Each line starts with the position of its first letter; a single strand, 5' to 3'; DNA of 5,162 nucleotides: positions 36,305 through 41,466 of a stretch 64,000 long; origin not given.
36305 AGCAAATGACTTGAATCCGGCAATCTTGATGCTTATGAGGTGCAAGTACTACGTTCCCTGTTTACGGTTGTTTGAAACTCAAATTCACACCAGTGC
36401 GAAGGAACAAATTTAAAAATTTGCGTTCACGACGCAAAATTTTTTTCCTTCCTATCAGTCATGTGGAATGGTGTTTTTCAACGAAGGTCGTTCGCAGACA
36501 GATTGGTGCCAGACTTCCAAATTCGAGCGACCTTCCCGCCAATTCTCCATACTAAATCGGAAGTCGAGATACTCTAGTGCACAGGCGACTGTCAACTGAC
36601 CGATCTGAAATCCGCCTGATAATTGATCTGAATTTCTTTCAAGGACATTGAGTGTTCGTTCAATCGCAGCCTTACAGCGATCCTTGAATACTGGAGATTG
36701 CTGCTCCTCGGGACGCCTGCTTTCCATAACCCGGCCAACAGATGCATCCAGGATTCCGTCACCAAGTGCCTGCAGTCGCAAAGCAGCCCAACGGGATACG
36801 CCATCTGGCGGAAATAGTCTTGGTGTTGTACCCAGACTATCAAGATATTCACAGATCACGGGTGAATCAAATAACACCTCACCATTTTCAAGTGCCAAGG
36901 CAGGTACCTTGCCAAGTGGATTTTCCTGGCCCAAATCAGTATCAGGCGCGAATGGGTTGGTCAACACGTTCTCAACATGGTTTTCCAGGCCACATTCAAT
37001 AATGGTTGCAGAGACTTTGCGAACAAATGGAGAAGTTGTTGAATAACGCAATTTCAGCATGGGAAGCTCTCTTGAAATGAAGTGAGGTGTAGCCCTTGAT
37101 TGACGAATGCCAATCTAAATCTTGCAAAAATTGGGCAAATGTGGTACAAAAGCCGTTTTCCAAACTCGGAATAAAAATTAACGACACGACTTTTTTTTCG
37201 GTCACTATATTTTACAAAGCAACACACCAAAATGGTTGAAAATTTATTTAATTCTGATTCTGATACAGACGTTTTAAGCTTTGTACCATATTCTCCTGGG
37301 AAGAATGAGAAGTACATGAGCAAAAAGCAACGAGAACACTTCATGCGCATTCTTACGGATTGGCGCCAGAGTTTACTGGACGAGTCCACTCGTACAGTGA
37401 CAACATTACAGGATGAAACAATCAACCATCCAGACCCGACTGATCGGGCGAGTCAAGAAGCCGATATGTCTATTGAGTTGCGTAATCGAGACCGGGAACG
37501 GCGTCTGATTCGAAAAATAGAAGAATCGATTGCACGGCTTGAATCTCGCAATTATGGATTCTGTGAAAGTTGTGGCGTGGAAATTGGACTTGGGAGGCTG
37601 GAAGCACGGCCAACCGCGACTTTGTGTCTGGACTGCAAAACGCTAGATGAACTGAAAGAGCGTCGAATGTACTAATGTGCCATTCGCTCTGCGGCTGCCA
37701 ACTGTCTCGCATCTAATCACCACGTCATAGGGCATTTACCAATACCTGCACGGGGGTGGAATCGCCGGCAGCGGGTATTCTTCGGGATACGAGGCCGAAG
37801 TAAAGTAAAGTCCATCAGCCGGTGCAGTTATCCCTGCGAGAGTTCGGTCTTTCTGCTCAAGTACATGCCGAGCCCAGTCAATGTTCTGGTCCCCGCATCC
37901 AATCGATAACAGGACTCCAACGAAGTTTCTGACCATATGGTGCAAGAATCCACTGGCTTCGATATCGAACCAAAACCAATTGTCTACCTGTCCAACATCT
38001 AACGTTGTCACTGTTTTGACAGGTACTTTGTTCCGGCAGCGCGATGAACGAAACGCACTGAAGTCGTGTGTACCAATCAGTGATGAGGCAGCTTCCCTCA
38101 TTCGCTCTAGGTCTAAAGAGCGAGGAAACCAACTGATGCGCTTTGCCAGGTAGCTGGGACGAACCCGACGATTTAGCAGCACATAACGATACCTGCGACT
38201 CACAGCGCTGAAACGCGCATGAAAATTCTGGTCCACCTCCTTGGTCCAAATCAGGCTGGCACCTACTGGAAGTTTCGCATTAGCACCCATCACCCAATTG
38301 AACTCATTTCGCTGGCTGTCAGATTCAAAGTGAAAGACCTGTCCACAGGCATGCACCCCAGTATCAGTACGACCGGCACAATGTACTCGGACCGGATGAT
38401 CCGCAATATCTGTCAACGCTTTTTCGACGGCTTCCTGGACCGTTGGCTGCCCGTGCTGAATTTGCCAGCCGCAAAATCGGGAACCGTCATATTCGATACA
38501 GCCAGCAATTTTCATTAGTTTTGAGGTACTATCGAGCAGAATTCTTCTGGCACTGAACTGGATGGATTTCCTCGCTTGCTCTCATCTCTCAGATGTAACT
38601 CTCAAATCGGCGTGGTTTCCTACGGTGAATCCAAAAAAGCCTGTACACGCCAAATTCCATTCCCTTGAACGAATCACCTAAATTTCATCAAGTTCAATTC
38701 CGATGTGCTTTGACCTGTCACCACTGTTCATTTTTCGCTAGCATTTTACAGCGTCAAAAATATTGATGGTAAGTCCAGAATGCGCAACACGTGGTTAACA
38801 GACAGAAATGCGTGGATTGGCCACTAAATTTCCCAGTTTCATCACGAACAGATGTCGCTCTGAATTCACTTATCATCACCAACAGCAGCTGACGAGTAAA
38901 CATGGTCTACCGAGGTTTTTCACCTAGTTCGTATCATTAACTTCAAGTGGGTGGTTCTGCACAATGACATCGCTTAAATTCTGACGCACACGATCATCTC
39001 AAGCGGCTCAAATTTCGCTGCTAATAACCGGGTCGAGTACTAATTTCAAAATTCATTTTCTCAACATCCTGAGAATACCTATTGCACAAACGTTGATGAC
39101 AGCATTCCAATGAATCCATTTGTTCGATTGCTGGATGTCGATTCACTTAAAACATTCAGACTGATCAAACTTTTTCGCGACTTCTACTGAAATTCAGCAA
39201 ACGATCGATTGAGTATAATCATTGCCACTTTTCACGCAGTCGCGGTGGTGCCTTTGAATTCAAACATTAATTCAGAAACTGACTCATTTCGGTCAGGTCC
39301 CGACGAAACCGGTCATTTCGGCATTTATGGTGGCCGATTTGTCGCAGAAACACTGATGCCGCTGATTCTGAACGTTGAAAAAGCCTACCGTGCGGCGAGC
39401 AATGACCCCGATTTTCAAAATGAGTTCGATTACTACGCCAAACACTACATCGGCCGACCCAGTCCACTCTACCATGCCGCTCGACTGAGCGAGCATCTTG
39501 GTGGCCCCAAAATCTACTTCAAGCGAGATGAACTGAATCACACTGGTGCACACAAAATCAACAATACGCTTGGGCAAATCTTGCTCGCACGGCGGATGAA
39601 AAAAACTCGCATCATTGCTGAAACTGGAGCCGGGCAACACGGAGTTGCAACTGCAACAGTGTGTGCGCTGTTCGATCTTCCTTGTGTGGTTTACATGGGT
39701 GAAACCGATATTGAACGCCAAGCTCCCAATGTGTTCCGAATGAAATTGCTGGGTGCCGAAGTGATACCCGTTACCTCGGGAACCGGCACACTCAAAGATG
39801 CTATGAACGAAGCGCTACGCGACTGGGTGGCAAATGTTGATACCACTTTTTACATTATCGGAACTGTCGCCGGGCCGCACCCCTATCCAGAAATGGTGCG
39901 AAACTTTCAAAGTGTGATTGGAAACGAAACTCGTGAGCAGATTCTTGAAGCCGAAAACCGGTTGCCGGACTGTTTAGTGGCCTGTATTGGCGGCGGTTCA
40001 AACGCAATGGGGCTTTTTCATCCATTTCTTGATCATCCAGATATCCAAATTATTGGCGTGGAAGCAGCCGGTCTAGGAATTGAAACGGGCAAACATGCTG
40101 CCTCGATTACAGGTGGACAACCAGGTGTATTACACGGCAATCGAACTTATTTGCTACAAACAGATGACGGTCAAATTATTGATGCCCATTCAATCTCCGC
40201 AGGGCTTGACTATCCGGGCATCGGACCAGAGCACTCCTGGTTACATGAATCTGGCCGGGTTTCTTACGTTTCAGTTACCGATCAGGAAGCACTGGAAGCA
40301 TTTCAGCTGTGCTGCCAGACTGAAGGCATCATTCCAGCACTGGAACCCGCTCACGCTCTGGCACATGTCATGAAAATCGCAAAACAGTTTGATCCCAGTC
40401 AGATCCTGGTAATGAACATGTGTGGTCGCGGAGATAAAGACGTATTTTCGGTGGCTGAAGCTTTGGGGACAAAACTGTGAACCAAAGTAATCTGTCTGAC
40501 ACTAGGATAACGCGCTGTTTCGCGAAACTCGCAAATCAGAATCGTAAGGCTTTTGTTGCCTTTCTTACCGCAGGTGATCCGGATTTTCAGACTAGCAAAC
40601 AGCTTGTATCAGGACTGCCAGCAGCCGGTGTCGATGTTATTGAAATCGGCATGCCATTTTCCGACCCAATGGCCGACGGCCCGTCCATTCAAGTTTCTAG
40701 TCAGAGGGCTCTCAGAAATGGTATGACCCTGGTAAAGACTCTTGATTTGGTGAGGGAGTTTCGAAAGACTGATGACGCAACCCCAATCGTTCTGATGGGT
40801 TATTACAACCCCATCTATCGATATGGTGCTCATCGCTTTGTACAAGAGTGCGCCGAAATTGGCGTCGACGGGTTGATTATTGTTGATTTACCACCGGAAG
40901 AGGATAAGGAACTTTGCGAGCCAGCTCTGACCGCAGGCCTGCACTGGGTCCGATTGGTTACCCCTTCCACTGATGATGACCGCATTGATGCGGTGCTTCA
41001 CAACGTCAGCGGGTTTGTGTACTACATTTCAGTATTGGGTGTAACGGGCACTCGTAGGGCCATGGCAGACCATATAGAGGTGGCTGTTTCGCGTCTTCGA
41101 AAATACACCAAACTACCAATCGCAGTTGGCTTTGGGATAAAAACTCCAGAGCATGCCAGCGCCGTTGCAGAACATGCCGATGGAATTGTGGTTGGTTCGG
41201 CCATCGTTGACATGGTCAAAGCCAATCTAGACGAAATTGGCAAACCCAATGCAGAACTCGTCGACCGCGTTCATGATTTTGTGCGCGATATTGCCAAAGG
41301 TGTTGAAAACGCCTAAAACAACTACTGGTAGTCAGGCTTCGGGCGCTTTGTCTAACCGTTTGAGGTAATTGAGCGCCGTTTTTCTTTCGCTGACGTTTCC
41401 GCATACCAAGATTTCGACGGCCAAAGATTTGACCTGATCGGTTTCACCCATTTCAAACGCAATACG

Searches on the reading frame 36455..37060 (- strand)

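Call 44: search_protein_families(library=pfam, proteins=[window:36455-37060:-], max_evalue=1e-8)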
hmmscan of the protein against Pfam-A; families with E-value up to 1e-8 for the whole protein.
window:36455-37060:- (201 aa): 2 families
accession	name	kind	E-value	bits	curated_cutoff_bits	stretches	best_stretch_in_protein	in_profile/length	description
PF13409.12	GST_N_2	-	1.7e-16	61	25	1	9-75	1-69/70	Glutathione S-transferase, N-terminal domain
PF13417.12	GST_N_3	-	6.7e-12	46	22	1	7-76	4-70/75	Glutathione S-transferase, N-terminal domain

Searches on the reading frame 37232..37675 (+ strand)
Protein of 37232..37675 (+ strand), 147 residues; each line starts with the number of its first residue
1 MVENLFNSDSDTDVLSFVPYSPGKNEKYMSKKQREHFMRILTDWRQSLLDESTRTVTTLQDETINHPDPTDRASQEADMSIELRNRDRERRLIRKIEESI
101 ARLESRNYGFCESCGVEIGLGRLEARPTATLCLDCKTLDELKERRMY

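Call 44: search_protein_families(library=pfam, proteins=[window:37232-37675:+], max_evalue=1e-8)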
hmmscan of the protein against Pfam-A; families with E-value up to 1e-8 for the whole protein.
window:37232-37675:+ (147 aa): 2 families
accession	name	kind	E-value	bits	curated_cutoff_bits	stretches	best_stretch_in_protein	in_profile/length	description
PF21157.2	DksA_N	-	4.5e-29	101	27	1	33-102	1-70/71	DnaK suppressor protein DksA, N-terminal domain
PF01258.23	zf-dskA_traR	-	2.1e-12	47.3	24.9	1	106-137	1-32/36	Prokaryotic dksA/traR C4-type zinc finger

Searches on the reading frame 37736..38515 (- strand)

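Call 45: search_protein_families(library=pfam, proteins=[window:37736-38515:-], max_evalue=1e-8)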
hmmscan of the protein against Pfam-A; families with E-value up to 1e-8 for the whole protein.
window:37736-38515:- (259 aa): 1 family
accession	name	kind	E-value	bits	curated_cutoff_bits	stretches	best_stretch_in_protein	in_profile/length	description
PF01416.25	PseudoU_synth_1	-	4e-40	137.1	23.3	1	142-244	1-108/108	tRNA pseudouridine synthase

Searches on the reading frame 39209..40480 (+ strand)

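Call 45: search_protein_families(library=pfam, proteins=[window:39209-40480:+], max_evalue=1e-8)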
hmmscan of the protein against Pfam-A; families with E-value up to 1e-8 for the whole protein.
window:39209-40480:+ (423 aa): 1 family
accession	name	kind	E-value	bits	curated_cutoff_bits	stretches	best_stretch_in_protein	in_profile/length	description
PF00291.31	PALP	-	2.4e-46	158.8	35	1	82-406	5-295/295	Pyridoxal-phosphate dependent enzyme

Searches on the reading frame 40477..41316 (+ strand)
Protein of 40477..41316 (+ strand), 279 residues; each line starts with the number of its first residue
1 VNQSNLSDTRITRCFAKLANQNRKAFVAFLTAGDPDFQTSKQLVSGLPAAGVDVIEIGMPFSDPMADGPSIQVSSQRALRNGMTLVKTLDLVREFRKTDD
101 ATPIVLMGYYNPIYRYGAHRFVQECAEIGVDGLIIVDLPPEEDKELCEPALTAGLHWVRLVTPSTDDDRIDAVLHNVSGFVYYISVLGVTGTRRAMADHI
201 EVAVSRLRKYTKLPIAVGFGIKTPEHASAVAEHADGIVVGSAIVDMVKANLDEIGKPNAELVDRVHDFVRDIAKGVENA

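Call 45: search_protein_families(library=pfam, proteins=[window:40477-41316:+], max_evalue=1e-8)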
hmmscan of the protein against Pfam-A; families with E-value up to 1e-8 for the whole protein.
window:40477-41316:+ (279 aa): 1 family
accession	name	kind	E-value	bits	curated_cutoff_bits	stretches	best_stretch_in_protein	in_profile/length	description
PF00290.26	Trp_syntA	-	4e-98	327.9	27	1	15-259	1-245/259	Tryptophan synthase alpha chain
